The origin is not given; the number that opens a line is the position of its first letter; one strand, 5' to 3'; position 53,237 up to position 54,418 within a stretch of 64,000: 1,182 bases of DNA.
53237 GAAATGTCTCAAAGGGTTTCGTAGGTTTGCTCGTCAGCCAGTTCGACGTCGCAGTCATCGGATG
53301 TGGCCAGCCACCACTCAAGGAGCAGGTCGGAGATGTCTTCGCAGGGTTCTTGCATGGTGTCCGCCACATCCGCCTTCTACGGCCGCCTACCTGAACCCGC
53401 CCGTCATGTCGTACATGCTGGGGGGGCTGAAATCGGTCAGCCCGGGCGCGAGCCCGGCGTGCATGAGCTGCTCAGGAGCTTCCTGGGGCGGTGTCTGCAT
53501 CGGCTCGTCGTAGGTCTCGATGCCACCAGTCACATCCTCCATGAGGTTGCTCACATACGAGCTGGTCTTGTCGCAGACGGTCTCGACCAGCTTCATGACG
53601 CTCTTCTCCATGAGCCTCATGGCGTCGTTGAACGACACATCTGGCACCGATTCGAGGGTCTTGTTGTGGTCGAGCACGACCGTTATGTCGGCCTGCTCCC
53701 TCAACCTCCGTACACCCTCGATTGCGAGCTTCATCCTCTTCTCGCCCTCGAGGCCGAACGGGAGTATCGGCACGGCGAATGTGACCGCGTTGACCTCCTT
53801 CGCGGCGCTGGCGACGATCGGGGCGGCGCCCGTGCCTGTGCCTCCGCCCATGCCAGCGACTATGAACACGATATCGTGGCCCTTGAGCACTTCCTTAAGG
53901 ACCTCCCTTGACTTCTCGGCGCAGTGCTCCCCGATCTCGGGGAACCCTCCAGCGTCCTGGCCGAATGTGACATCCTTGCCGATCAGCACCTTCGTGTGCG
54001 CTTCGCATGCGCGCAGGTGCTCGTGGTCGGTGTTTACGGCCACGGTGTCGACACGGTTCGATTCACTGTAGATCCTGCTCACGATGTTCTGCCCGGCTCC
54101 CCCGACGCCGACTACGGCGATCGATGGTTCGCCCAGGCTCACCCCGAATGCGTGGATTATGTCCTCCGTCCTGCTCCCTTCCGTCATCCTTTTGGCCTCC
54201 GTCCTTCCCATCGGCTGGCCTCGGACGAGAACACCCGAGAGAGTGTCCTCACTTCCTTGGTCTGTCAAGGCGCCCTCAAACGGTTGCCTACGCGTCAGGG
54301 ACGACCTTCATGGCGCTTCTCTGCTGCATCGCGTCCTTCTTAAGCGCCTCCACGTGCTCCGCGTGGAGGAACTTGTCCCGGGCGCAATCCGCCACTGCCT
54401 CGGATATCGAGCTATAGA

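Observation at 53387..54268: FtsZ homologue with a degenerate T7 loop and no C-terminal domain: a possible filament-capping or regulatory FtsZ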

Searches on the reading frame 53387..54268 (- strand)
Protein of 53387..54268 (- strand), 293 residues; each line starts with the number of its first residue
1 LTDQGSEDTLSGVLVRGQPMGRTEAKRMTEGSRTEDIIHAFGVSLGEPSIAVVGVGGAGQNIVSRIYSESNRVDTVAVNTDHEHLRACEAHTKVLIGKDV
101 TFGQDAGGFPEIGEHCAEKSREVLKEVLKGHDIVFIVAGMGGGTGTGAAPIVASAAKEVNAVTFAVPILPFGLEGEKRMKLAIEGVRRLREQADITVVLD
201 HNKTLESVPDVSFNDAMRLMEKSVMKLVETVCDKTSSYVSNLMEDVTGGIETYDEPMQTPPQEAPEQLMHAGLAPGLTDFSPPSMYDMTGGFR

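Call 3: search_protein_families(library=pfam, proteins=[window:53387-54268:-], max_evalue=1)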
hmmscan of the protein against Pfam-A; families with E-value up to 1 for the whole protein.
window:53387-54268:- (293 aa): 3 families
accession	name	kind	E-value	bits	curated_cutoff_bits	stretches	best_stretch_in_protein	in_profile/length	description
PF00091.31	Tubulin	-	5.5e-40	138.1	33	1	49-206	1-187/190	Tubulin/FtsZ family, GTPase domain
PF13809.12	Tubulin_2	-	0.0038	16.9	27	1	133-150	163-180/356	Tubulin like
PF13460.12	NAD_binding_10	-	0.035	14.4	27.2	1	121-160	51-89/184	NAD(P)H-binding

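Call 4: search_protein_families(library=ncbifam, proteins=[window:53387-54268:-], max_evalue=1)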
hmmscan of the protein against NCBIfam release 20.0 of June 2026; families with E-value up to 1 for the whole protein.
window:53387-54268:- (293 aa): 2 families
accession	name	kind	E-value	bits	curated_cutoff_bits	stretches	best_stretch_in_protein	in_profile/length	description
TIGR00065.1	ftsZ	equivalog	1.1e-60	205.9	295.2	1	47-233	17-204/353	cell division protein FtsZ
NF002672.0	PRK02395.1-4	subfamily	0.02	13.6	435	1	89-159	108-177/486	hypothetical protein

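Call 5: find_homologous_proteins(query=window:53387-54268:-)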
Query window:53387-54268:- (293 aa): 6774 proteins with E <= 0.001 among 8000 candidates; the best 120 are listed.
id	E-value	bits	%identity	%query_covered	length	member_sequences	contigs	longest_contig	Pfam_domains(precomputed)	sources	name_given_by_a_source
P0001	1.6e-170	584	100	91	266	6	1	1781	PF00091.32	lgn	-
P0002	1.8e-104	368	67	86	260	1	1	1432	PF00091.32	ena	-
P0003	2.1e-104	367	64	91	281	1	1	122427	PF00091.32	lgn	-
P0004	1.7e-103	364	65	86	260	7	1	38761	PF00091.32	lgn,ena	-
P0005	8.1e-103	362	62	94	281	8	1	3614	PF00091.32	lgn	-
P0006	2.9e-102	360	63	88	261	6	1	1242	PF00091.32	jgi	-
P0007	3.3e-102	360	63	88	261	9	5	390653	PF00091.32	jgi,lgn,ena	-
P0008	1.1e-101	358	63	88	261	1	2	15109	PF00091.32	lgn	-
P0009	1.9e-101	358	62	88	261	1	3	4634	PF00091.32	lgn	-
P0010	2.7e-101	357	63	87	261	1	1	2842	PF00091.32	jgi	jgi:cell division protein FtsZ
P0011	4.6e-101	357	63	87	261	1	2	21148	PF13809.13,PF00091.32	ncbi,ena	-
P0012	4.9e-101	356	61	90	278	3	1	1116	PF00091.32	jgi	-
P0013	6.4e-101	356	62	86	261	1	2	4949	PF00091.32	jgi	jgi:cell division protein FtsZ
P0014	7.9e-101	356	61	90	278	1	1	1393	PF00091.32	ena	-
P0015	8.6e-101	356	62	88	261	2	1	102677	PF00091.32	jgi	-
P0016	8.8e-101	356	64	86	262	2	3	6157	PF00091.32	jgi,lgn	jgi:cell division protein FtsZ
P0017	9.2e-101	356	62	88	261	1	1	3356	PF00091.32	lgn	-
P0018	1.3e-100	355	64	88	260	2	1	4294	PF00091.32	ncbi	-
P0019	1.4e-100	355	62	86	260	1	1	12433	PF00091.32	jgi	-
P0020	1.5e-100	355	61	88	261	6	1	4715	PF00091.32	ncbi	-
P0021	2.3e-100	354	63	90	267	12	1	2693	PF00091.32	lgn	-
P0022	2.5e-100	354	64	86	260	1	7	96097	PF00091.32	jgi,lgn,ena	jgi:cell division protein FtsZ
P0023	4.3e-100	353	63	89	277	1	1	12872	PF00091.32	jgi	-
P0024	4.3e-100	353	63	89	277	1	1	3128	PF00091.32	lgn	-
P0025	4.7e-100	353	62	88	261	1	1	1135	PF00091.32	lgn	-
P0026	4.7e-100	353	61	88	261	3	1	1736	PF00091.32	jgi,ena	-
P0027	4.9e-100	353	62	89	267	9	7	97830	PF00091.32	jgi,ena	jgi:cell division protein FtsZ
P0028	4.9e-100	353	63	86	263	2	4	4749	PF00091.32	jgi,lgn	jgi:cell division protein FtsZ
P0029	5.6e-100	353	62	88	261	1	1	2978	PF00091.32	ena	-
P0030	9.2e-100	352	62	88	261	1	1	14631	PF00091.32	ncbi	-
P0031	1.2e-99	352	60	90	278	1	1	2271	PF00091.32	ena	-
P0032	1.4e-99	352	62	88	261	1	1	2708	PF00091.32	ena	-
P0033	2.4e-99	351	63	86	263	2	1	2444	PF00091.32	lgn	-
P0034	2.8e-99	351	61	90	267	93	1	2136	PF00091.32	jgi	jgi:cell division protein FtsZ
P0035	3.5e-99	350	62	86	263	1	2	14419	PF00091.32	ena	-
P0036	6.2e-99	350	61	88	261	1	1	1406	PF00091.32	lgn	-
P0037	7.1e-99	349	61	88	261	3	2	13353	PF00091.32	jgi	jgi:cell division protein FtsZ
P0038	7.9e-99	349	62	88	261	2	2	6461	PF00091.32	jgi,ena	-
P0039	9.4e-99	349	62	88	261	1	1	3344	PF00091.32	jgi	jgi:cell division protein FtsZ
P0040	9.7e-99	349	62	88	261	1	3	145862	PF00091.32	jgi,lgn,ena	jgi:cell division protein FtsZ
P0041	1.2e-98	349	60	88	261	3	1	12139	PF00091.32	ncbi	-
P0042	1.5e-98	348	61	88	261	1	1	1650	PF00091.32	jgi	jgi:cell division protein FtsZ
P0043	1.8e-98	348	60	88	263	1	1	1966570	PF00091.32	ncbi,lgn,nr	ncbi:MAG: hypothetical protein JSV90_01505 [Methanobacteriota archaeon]|nr:MAG: hypothetical protein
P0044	2.0e-98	348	61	88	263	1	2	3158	PF00091.32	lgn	-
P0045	2.6e-98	347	62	86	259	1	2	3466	PF00091.32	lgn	-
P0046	2.8e-98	347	59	90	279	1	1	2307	PF00091.32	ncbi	-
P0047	3.8e-98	347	62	88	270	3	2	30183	PF00091.32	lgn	-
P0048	4.7e-98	347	61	88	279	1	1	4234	PF00091.32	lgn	-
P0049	5.2e-98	346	60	88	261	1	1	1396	PF00091.32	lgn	-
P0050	8.8e-98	346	63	88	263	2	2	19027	PF00091.32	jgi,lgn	jgi:cell division protein FtsZ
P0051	9.6e-98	346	59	88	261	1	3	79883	PF00091.32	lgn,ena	-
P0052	9.7e-98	346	61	90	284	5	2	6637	PF00091.32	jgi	jgi:cell division protein FtsZ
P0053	1.1e-97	345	61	88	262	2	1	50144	PF00091.32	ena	-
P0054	1.1e-97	345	59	88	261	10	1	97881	PF00091.32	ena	-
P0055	1.4e-97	345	60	88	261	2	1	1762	PF00091.32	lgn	-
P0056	1.5e-97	345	60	88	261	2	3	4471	PF00091.32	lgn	-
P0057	1.8e-97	345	59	90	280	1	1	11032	PF00091.32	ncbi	-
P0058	1.9e-97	345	58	90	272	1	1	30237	PF00091.32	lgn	-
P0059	2.9e-97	344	61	88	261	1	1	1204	PF00091.32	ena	-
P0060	3.1e-97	344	60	86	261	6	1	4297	PF00091.32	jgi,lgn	-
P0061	3.1e-97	344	61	86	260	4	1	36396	PF00091.32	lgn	-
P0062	4.8e-97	343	59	86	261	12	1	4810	PF00091.32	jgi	jgi:cell division protein FtsZ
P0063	5.0e-97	343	59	88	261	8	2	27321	PF00091.32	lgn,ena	-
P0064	6.9e-97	343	60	88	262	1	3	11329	PF00091.32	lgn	-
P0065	8.1e-97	343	58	90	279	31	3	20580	PF00091.32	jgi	-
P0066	1.1e-96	342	60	86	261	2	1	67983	PF00091.32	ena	-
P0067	1.4e-96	342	60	86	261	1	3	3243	PF00091.32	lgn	-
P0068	1.6e-96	342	59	88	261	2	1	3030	PF00091.32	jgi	-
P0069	2.5e-96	341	60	86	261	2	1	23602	PF00091.32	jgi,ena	-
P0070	2.7e-96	341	59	88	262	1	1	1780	PF00091.32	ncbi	-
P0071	3.9e-96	340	58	87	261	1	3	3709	PF00091.32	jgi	jgi:cell division protein FtsZ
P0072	1.2e-95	339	59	88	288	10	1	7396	PF00091.32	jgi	-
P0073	1.2e-95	339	58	88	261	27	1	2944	PF00091.32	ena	-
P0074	1.6e-95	338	56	96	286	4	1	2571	PF00091.32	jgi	-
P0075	1.8e-95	338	59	88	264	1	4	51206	PF00091.32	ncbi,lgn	-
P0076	3.3e-95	337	60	87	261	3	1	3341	PF00091.32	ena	-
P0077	4.3e-95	337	58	88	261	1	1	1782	PF00091.32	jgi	-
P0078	8.0e-95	336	59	88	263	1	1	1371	PF00091.32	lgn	-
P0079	8.2e-95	336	60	87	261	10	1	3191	PF00091.32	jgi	jgi:cell division protein FtsZ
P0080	2.2e-94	335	61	86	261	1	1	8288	PF00091.32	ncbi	-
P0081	2.5e-94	334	60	88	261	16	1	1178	PF00091.32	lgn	-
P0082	2.6e-94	334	58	88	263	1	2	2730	PF00091.32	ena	-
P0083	2.7e-94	334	59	88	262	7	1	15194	PF00091.32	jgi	-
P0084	3.1e-94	334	60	88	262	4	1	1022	PF00091.32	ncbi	-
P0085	4.2e-94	334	58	88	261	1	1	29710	PF00091.32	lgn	-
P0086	4.3e-94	334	59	86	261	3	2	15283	PF00091.32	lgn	-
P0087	4.7e-94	334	57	92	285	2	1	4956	PF00091.32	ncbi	-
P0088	6.2e-94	333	59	86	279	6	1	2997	PF00091.32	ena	-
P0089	7.0e-94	333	59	87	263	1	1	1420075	PF00091.32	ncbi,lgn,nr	ncbi:MAG: hypothetical protein JSV94_00835 [Methanobacteriota archaeon]|nr:MAG: hypothetical protein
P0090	7.4e-94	333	57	92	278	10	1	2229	PF00091.32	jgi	jgi:cell division protein FtsZ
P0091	7.7e-94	333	57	88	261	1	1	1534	PF00091.32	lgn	-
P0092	8.5e-94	333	57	91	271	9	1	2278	PF00091.32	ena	-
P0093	8.9e-94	333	58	86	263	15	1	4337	PF00091.32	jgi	-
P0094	1.4e-93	332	59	86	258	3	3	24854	PF00091.32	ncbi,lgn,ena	-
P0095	1.6e-93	332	60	88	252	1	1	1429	PF00091.32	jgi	jgi:cell division protein FtsZ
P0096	2.6e-93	331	60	86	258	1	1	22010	PF00091.32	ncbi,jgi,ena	-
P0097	3.3e-93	331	57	86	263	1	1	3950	PF00091.32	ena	-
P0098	4.3e-93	330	59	86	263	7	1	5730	PF00091.32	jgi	jgi:cell division protein FtsZ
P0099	5.4e-93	330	59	88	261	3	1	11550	PF00091.32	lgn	-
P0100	6.5e-93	330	60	86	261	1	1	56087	PF00091.32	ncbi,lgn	-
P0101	7.2e-93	330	56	91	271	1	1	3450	PF00091.32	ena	-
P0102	8.9e-93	329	58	88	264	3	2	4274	PF00091.32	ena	-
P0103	1.3e-92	329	59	86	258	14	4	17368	PF00091.32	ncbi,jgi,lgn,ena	jgi:cell division protein FtsZ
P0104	1.6e-92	328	59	86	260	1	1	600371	PF00091.32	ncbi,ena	-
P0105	1.7e-92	328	59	86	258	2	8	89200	PF00091.32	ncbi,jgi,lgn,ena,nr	ncbi:MAG TPA: hypothetical protein HA364_05515 [Thermoplasmata archaeon]|nr:hypothetical protein [Th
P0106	2.3e-92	328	60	88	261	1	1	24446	PF00091.32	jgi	-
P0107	2.4e-92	328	59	86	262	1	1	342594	PF00091.32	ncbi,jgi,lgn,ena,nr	ncbi:MAG: hypothetical protein KKE24_01045 [Candidatus Thermoplasmatota archaeon]|nr:hypothetical pr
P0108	2.4e-92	328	59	86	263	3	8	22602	PF00091.32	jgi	jgi:cell division protein FtsZ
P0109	2.8e-92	328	59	86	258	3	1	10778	PF00091.32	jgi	jgi:cell division protein FtsZ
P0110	3.3e-92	327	57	88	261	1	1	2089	PF00091.32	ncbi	-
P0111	3.6e-92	327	59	86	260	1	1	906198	PF00091.32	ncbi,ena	-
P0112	4.3e-92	327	58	86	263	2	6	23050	PF00091.32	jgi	jgi:cell division protein FtsZ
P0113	4.5e-92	327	59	84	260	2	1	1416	PF00091.32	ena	-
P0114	5.0e-92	327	58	88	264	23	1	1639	PF00091.32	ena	-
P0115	6.0e-92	327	61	88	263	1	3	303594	PF00091.32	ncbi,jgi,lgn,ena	ncbi:MAG TPA: hypothetical protein VGB78_05360 [Thermoplasmata archaeon]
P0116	6.5e-92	326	57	86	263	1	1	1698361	PF00091.32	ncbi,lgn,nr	ncbi:MAG: hypothetical protein JSU93_05055 [Methanobacteriota archaeon]|nr:MAG: hypothetical protein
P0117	8.0e-92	326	57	88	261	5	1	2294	PF13809.13,PF00091.32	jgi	jgi:cell division protein FtsZ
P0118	1.8e-91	325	58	88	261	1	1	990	PF00091.32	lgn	-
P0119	4.3e-91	324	58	87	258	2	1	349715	PF00091.32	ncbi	-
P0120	5.2e-91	324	57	88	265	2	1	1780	PF00091.32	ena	-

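Call 6: search_solved_structures(query=window:53387-54268:-, show_alignments=2)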
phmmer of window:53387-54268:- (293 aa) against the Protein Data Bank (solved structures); distinct sequences matched with E-value up to 0.001: 54.
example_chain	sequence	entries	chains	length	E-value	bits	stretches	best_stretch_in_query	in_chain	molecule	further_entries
1w58_1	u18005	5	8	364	1.1e-42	150.2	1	48-230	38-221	CELL DIVISION PROTEIN FTSZ HOMOLOG 1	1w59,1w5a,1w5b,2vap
1w5e_A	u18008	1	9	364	1.1e-42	150.1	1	48-230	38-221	FTSZ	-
1fsz_A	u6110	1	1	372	1.2e-42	150.1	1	48-229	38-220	FTSZ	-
1w5f_A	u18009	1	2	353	2.6e-42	148.9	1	49-226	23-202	CELL DIVISION PROTEIN FTSZ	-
2r6r_1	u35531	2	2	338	2.1e-40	142.7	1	49-231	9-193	Cell division protein ftsZ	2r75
4m8i_A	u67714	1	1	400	2.2e-39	139.3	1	49-210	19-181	Cell division protein FtsZ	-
9lfx_B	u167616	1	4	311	4.8e-39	138.2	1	49-209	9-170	Cell division protein FtsZ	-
2vam_A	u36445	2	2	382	1.2e-38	136.9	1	46-221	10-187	CELL DIVISION PROTEIN FTSZ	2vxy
9v7v_A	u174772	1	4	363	1.2e-38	136.9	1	47-225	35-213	Cell division protein FtsZ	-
4u39_A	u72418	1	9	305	1.3e-38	136.8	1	49-221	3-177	Cell division protein FtsZ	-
3wgj_A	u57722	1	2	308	1.3e-38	136.8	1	49-210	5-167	Cell division protein FtsZ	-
2rhh_A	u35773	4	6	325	1.9e-38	136.3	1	49-219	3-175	Cell Division Protein ftsZ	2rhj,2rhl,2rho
7yop_A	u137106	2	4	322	2.4e-38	135.9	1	49-234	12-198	Cell division protein FtsZ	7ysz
8grw_A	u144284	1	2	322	2.4e-38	135.9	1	49-234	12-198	Cell division protein FtsZ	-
5xdv_A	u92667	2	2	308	2.6e-38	135.8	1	49-220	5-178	Cell division protein FtsZ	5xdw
4b45_A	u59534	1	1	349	3.5e-12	50.1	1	52-203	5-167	CELL DIVISION PROTEIN FTSZ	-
4b46_A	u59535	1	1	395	3.7e-07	33.7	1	50-202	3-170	CELL DIVISION PROTEIN FTSZ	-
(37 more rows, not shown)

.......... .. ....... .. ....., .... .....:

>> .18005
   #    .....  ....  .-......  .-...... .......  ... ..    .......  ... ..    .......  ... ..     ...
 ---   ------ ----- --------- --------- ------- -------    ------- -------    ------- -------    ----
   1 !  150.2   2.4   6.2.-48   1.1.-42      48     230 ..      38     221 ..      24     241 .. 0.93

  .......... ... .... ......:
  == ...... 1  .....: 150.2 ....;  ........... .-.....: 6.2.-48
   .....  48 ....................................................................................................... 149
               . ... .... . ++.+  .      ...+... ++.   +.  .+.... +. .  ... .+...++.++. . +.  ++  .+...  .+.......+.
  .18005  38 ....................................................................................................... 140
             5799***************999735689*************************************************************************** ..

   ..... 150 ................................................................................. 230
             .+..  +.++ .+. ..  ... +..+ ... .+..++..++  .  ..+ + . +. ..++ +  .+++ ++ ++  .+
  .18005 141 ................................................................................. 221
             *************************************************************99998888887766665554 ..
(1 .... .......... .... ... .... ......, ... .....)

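Call 15: find_related_loci(query=P0001, collection=genome_contigs, flank=6000)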
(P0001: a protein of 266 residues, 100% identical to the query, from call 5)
Query P0001 (266 aa) in genome_contigs; peptide patterns used: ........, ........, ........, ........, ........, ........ (x = any residue, [..] = any of these).
76 stretches matched a pattern; 1 encode a relative of the query (tblastn E <= 1e-3); 1 distinct loci.
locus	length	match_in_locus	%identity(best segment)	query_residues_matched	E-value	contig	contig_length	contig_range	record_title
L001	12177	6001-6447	38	34-181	2e-20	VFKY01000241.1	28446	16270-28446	MAG: Verrucomicrobia bacterium isolate Bin_73_2 c_000004222399, whole genome shotgun sequence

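Call 16: find_encoding_contigs(protein=P0043, flank=10000, max_places=2)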
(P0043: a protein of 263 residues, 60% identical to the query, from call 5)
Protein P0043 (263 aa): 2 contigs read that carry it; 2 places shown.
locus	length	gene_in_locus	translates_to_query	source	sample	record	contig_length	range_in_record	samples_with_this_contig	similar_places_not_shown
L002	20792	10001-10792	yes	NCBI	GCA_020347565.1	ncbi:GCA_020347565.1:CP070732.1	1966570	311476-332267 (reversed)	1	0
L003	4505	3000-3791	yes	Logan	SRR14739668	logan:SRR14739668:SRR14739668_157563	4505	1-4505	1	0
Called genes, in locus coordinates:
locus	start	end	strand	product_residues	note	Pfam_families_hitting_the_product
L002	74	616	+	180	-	-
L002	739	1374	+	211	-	PF13483:Lactamase_B_3, PF12706:Lactamase_B_2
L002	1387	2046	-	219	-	PF01912:eIF-6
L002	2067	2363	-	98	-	PF01198:Ribosomal_L31e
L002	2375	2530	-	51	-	PF00832:Ribosomal_L39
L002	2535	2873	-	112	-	PF01984:dsDNA_bind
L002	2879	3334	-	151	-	PF01090:Ribosomal_S19e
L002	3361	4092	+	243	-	PF02441:Flavoprotein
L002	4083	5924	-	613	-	PF05763:DUF835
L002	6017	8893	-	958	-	PF00133:tRNA-synt_1, PF09334:tRNA-synt_1g (weak), PF13603:tRNA-synt_1_2 (weak), PF08264:Anticodon_1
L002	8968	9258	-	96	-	-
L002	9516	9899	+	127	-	-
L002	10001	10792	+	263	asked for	PF00091:Tubulin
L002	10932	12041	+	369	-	PF01513:NAD_kinase, PF00781:DAGK_cat (weak), PF20143:NAD_kinase_C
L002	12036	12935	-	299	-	PF02775:TPP_enzyme_C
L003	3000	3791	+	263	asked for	PF00091:Tubulin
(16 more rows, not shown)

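Call 17: find_encoding_contigs(protein=P0001, flank=10000, max_places=4)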
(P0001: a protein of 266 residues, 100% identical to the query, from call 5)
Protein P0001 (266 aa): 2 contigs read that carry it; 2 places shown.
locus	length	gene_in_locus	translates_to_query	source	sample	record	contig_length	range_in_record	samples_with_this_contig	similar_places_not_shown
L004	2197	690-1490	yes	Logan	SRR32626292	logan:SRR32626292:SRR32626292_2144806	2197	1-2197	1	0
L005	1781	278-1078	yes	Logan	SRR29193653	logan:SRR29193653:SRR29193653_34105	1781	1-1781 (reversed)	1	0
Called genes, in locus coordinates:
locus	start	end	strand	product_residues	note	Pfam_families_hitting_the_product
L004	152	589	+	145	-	PF01402:RHH_1 (faint), PF17723:RHH_8 (faint)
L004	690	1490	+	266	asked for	PF00091:Tubulin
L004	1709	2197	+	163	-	?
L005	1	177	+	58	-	?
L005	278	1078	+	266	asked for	PF00091:Tubulin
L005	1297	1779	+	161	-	?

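Call 18: search_protein_representatives(protein=P0001)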
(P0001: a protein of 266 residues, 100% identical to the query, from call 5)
Query: 266 residues. Proteins with E-value up to 0.001 (for the whole library): 14255; up to 1e-10: 9213; up to 1e-30: 1065. The best 150 are listed.
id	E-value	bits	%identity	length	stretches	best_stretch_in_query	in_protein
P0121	4.1e-69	249.7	38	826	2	9-204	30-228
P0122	6.1e-67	242.6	42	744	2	20-204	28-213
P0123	1.2e-60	222.0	39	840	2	20-192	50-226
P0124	2.5e-58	214.4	51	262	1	12-221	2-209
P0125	4.2e-58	213.7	47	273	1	8-255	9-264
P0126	1.5e-57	211.9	42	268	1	1-252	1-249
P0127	6.8e-45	170.4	46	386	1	18-206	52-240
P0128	1.1e-44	169.7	39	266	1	3-246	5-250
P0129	3.9e-44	167.9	36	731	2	22-176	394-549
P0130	3.4e-43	164.8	44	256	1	8-196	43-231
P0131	9.5e-42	160.1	44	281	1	17-206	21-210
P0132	3.2e-41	158.4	45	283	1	17-204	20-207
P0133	3.4e-41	158.3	41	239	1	20-223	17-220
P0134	3.9e-41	158.1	40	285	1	17-240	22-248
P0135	4.2e-41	158.0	44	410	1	16-206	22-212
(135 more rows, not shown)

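Call 31: predict_structure(alignment_id=A1)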
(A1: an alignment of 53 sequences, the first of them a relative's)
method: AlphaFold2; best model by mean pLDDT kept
length: 266 residues; sequences in the alignment: 53
mean_pLDDT: 76.1   pTM: 0.70
mean pLDDT of the five models: 76.1, 74.9, 73.2, 71.6, 70.0
residues with pLDDT >= 90: 111; 70-90: 75; 50-70: 24; < 50: 56
segments of 3 or more residues with pLDDT < 50: 1-5, 14-17, 226-266
pLDDT, mean of each block of 10 residues (from residue 1): 45 52 93 92 91 89 92 54 85 95 96 91 97 96 88 94 96 83 77 87 85 71 48 35 32 37 35
secondary structure, 60 per line:
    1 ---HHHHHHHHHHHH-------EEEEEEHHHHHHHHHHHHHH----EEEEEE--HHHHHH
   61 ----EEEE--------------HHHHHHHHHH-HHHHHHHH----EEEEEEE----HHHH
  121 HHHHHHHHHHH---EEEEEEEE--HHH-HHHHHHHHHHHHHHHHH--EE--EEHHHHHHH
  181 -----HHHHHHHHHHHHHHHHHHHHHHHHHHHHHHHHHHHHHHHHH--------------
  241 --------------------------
elements in order: H4-15 E23-28 H29-42 E47-52 H55-60 E65-68 H83-92 H94-101 E106-112 H117-131 E135-142 H149-165 H174-180 H186-226
